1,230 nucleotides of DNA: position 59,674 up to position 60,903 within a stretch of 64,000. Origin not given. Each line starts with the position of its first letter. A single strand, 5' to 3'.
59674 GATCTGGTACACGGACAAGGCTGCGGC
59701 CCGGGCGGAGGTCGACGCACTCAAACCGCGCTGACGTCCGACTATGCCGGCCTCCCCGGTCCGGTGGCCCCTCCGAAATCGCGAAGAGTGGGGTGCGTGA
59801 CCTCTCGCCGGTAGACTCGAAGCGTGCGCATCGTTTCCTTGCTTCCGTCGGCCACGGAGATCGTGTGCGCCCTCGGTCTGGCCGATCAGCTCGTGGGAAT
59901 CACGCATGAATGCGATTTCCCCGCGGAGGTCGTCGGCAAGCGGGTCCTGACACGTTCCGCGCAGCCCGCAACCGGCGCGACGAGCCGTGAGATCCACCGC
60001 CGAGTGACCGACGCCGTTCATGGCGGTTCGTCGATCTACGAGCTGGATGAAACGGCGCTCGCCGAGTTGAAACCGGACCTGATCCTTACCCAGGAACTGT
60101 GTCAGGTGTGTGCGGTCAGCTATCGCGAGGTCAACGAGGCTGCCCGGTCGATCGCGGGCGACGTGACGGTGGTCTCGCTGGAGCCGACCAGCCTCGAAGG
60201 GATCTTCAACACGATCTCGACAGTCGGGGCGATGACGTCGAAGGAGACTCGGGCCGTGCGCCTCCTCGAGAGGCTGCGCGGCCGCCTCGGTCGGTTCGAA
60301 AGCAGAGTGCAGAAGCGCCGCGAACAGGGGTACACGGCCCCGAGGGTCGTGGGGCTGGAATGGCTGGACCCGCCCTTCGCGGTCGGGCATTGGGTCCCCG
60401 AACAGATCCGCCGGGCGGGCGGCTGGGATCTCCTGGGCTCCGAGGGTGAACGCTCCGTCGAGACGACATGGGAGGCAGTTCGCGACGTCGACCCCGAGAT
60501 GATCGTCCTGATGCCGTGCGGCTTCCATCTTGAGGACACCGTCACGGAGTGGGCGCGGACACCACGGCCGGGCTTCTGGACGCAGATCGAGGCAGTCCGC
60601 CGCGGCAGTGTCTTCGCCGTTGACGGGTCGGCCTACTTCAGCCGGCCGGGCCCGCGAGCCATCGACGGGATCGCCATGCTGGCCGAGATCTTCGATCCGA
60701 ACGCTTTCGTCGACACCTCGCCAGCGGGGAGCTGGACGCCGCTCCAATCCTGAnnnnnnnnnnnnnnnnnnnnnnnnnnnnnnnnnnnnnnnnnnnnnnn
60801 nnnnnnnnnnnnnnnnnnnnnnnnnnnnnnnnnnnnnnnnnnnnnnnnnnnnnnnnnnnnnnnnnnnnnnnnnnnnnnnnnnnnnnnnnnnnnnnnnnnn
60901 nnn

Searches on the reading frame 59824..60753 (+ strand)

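Call 79: search_protein_families(library=pfam, proteins=[window:59824-60753:+], max_evalue=0.00001)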
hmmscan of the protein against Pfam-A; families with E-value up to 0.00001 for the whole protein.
window:59824-60753:+ (309 aa): 1 family
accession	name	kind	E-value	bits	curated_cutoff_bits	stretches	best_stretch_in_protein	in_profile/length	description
PF01497.23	Peripla_BP_2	-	1.3e-15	57.9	27.5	1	3-268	1-233/235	Periplasmic binding protein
